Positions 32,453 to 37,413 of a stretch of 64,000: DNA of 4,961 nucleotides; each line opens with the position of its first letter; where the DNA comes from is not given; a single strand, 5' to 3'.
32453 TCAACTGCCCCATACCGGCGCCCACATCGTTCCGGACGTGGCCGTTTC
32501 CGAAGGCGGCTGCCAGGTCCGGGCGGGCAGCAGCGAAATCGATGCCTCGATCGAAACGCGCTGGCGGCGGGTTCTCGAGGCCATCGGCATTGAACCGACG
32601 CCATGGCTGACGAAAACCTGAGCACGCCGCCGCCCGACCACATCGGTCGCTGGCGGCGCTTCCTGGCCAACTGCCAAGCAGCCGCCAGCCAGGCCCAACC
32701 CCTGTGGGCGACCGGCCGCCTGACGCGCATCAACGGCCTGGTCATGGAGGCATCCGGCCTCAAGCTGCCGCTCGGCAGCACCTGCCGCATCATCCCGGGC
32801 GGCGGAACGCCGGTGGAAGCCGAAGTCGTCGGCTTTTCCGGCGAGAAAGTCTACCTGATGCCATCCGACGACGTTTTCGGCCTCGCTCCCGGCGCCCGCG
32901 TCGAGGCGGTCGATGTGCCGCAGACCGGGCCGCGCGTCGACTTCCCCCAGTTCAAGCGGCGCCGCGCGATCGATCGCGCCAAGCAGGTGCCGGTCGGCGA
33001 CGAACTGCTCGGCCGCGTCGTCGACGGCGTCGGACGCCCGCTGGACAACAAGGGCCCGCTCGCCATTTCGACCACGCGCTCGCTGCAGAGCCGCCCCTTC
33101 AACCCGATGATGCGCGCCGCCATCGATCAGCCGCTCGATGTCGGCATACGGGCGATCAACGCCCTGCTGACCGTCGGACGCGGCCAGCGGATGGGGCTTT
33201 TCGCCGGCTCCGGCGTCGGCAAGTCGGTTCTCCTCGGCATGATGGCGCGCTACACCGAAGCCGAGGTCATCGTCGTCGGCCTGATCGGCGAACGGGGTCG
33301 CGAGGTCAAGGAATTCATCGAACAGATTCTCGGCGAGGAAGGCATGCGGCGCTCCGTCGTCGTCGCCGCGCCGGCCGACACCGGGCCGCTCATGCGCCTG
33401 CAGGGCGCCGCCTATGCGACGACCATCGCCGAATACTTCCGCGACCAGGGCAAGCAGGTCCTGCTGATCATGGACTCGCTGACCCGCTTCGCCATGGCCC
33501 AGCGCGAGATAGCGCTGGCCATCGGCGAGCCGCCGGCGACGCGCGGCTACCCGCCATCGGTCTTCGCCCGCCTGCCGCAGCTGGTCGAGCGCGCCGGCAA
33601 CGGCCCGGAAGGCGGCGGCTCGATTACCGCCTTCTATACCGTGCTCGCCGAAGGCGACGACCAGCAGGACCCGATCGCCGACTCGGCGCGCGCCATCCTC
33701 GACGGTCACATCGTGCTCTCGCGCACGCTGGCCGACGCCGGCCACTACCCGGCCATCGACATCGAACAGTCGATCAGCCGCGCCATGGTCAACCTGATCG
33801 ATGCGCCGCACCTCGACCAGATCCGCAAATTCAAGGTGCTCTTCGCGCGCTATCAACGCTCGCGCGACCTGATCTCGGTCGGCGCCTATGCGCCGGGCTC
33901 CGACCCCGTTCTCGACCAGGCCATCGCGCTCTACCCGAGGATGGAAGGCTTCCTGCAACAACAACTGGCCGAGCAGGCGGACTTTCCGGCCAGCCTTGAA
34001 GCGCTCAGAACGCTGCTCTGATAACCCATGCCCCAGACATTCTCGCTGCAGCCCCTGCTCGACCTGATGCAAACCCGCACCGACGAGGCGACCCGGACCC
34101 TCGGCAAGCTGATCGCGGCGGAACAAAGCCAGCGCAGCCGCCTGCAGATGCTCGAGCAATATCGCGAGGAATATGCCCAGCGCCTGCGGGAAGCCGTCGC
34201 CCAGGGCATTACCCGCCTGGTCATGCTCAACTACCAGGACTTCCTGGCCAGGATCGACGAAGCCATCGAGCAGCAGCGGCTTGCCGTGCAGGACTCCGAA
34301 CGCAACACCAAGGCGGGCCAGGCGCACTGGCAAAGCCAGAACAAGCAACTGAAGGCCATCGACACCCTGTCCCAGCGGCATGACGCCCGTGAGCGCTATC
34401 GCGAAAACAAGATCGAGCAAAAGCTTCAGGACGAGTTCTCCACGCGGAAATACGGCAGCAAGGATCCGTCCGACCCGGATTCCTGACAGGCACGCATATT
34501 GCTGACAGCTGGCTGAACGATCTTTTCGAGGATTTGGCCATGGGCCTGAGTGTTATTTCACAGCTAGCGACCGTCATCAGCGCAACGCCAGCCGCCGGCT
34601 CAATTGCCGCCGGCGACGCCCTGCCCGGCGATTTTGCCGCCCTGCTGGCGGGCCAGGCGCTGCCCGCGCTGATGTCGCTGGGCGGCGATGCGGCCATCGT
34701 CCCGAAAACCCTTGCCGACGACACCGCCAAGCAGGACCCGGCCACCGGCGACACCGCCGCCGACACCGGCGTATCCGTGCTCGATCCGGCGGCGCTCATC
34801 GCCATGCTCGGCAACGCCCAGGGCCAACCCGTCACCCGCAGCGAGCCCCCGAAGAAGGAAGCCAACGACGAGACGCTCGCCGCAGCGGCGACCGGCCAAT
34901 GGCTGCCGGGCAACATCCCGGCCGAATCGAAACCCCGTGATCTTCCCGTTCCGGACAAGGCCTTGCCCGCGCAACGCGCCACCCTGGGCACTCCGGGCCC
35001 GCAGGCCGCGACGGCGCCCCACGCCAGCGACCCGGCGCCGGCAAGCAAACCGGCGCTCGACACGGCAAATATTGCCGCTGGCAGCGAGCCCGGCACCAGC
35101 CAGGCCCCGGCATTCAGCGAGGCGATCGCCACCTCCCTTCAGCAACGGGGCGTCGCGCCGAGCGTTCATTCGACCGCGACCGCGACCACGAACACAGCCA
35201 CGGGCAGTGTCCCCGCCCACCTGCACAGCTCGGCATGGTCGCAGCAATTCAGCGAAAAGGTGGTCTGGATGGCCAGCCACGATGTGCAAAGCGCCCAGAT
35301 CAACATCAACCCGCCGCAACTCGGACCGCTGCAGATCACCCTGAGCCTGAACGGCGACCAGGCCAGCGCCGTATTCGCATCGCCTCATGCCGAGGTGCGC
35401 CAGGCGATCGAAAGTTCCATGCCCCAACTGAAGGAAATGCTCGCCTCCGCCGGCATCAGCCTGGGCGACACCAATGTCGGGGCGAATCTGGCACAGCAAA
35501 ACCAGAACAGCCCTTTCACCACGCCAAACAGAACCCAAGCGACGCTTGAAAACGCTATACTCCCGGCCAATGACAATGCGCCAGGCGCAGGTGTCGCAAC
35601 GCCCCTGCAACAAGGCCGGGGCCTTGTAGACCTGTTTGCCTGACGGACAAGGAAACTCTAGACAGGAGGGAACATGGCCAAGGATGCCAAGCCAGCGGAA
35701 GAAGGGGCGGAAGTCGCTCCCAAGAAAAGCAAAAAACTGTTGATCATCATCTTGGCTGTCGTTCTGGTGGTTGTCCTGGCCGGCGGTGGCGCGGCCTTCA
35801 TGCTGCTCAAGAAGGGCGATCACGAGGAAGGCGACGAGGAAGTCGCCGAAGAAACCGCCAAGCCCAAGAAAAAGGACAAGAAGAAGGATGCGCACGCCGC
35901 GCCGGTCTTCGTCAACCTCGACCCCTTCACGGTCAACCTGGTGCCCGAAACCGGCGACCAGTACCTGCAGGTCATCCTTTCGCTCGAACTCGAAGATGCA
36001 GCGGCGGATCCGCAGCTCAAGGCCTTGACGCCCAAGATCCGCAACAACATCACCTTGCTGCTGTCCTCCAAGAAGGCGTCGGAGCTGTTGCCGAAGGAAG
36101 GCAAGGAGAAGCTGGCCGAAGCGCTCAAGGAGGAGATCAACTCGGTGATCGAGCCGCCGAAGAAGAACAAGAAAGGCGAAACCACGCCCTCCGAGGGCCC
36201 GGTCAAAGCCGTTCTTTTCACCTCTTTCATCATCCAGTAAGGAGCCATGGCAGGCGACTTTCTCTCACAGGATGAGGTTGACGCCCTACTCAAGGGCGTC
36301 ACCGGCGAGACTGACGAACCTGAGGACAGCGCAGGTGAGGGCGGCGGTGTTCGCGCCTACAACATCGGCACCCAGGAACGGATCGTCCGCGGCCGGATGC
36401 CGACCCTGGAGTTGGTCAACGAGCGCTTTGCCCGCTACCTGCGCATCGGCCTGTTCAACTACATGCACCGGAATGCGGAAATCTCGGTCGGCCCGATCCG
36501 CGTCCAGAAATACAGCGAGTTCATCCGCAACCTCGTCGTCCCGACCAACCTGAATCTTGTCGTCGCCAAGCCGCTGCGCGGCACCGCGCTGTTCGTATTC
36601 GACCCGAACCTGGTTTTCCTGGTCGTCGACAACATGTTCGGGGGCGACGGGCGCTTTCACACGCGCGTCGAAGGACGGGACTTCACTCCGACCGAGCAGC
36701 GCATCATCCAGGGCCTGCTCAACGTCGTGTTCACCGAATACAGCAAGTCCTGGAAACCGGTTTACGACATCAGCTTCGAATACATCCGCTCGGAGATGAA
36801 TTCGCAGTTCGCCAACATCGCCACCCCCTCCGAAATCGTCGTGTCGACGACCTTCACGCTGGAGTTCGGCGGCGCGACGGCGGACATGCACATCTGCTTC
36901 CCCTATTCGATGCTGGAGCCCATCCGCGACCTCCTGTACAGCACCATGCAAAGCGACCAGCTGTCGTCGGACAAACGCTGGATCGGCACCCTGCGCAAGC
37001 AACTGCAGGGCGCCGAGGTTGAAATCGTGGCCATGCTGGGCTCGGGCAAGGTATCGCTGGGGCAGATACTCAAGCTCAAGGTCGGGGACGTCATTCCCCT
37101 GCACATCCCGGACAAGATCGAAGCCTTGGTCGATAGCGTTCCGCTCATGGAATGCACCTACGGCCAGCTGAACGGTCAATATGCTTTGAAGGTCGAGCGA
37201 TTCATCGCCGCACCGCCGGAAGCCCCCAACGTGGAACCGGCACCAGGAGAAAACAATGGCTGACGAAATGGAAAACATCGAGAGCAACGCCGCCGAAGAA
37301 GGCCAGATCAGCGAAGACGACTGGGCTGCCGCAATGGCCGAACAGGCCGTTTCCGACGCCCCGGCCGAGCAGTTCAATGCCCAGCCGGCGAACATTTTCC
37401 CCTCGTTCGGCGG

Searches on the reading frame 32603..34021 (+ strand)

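Call 50: search_protein_families(library=pfam, proteins=[window:32603-34021:+], max_evalue=0.0001)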
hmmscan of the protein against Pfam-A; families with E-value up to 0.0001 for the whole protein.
window:32603-34021:+ (472 aa): 2 families
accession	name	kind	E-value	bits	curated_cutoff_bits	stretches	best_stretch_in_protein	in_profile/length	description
PF00006.31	ATP-synt_ab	-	8.6e-90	300.5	29.5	1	181-392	1-213/213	ATP synthase alpha/beta family, nucleotide-binding domain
PF18269.6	T3SS_ATPase_C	-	2e-24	85.6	22.7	1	400-469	2-71/72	T3SS EscN ATPase C-terminal domain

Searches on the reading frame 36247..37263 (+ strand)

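Call 50: search_protein_families(library=pfam, proteins=[window:36247-37263:+], max_evalue=0.0001)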
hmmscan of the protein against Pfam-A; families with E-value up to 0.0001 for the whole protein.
window:36247-37263:+ (338 aa): 2 families
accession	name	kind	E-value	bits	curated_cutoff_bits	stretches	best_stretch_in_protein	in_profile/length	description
PF02154.20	FliM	-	2.1e-69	233.7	27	1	38-230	1-192/192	Flagellar motor switch protein FliM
PF01052.25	FliMN_C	-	1.1e-19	70.6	23.8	1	252-320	2-72/73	Type III flagellar switch regulator (C-ring) FliN C-term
